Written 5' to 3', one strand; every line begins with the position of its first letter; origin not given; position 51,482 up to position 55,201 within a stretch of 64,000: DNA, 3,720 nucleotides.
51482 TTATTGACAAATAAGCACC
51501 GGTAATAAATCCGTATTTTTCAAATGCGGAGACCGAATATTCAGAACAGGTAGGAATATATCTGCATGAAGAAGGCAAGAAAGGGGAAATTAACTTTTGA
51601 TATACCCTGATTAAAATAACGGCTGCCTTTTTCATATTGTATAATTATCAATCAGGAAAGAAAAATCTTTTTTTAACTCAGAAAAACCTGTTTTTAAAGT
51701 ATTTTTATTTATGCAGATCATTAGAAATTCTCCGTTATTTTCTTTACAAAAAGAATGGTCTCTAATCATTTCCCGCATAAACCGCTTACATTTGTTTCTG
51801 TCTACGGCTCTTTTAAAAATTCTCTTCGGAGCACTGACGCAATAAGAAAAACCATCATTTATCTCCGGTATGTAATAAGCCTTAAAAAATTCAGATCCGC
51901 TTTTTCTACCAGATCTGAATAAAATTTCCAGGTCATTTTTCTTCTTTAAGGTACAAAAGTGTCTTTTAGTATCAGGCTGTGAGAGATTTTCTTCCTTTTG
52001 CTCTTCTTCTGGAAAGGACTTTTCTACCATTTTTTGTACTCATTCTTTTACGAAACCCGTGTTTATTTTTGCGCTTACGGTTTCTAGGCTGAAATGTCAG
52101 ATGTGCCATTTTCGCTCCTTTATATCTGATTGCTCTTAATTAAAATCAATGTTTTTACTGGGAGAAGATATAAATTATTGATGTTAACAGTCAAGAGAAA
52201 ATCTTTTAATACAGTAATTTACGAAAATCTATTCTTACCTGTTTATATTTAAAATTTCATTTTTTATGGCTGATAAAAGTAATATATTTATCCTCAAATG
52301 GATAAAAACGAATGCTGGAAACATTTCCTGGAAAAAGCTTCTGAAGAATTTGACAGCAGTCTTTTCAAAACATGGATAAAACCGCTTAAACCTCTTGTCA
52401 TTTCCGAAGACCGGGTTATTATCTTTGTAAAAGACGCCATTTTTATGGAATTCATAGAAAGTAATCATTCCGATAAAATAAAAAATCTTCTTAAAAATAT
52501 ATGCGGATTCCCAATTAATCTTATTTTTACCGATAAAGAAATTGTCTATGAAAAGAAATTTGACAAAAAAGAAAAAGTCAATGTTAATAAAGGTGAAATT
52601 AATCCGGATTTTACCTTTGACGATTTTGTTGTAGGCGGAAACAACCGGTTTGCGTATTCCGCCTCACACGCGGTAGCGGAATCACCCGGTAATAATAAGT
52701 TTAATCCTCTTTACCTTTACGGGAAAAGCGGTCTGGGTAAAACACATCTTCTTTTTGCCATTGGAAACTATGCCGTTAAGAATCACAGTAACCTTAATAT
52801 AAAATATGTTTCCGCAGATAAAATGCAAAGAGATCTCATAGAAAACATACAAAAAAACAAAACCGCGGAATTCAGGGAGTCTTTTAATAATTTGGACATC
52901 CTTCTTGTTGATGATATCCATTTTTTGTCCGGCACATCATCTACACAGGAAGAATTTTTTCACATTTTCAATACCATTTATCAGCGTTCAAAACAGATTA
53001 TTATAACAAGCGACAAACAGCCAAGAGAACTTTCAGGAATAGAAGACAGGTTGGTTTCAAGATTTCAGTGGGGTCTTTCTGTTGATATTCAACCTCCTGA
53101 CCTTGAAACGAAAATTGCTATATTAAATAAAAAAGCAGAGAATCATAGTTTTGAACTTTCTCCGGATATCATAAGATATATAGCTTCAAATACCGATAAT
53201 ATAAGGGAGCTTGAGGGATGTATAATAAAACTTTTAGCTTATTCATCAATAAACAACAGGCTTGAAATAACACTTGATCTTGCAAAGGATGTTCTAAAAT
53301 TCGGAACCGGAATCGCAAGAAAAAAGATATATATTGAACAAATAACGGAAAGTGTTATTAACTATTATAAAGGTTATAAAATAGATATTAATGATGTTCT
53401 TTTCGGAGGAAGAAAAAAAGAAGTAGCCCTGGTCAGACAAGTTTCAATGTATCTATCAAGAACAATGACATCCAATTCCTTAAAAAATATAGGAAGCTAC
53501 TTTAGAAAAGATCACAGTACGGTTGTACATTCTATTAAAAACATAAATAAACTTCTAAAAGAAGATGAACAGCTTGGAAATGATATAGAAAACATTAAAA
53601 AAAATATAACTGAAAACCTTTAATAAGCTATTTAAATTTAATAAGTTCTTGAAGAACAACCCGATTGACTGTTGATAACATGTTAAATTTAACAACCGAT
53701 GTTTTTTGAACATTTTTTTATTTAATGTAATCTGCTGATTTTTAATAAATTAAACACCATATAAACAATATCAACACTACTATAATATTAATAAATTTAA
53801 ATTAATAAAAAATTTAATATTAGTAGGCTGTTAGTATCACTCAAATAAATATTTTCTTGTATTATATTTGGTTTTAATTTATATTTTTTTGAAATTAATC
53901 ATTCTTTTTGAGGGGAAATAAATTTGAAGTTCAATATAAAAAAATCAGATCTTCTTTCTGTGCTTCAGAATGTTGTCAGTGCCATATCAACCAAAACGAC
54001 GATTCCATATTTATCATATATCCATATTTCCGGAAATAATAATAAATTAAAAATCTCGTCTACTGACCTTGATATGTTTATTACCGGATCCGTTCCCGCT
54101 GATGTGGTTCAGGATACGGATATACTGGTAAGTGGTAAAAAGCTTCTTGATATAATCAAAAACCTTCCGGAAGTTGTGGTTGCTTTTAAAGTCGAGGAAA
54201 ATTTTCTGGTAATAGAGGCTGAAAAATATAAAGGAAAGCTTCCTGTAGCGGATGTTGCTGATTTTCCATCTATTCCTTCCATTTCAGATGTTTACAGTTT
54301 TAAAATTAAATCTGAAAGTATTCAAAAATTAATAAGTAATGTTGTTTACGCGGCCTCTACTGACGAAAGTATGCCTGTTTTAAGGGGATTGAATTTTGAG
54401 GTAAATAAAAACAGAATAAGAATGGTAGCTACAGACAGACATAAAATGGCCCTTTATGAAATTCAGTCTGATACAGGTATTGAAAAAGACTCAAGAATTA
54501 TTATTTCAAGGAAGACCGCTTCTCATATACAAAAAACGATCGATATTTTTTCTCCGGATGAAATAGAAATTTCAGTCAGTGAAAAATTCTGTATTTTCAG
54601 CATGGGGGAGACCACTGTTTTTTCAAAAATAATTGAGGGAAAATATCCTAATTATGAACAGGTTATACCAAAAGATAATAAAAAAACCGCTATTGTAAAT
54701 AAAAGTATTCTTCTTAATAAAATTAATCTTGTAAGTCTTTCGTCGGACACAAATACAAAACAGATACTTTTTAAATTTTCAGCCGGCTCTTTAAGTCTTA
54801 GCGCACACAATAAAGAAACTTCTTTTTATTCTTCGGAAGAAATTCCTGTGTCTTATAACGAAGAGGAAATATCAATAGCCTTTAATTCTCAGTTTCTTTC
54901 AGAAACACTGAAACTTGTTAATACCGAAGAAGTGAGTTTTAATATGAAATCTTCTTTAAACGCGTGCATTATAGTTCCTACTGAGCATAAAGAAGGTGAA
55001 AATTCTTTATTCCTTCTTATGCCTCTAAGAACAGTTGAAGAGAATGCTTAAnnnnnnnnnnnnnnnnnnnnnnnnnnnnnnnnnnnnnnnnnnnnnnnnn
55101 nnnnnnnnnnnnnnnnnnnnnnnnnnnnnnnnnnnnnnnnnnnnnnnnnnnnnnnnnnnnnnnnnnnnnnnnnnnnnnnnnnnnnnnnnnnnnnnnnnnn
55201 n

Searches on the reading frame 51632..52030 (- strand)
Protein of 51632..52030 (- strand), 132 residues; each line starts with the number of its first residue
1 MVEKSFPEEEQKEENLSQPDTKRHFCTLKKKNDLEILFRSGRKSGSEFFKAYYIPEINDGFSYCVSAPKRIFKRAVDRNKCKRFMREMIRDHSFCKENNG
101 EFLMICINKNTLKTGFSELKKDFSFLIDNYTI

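Call 14: search_protein_families(library=pfam, proteins=[window:51632-52030:-], max_evalue=0.00001)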
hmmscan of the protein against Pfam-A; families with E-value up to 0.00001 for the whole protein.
window:51632-52030:- (132 aa): 1 family
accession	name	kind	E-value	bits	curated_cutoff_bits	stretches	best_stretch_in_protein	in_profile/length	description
PF00825.24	Ribonuclease_P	-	3.9e-15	56.3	22.3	1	27-129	6-107/109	Ribonuclease P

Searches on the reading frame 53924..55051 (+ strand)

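Call 14: search_protein_families(library=pfam, proteins=[window:53924-55051:+], max_evalue=0.00001)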
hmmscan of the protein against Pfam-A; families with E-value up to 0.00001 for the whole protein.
window:53924-55051:+ (375 aa): 3 families
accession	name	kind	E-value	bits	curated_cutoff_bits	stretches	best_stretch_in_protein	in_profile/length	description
PF00712.24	DNA_pol3_beta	-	4.2e-33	114.5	24.4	1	1-118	1-120/120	DNA polymerase III beta subunit, N-terminal domain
PF02767.21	DNA_pol3_beta_2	-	6e-29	101.1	27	1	128-243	2-116/116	DNA polymerase III beta subunit, central domain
PF02768.20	DNA_pol3_beta_3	-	3.9e-19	69.1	27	1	246-357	2-112/121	DNA polymerase III beta subunit, C-terminal domain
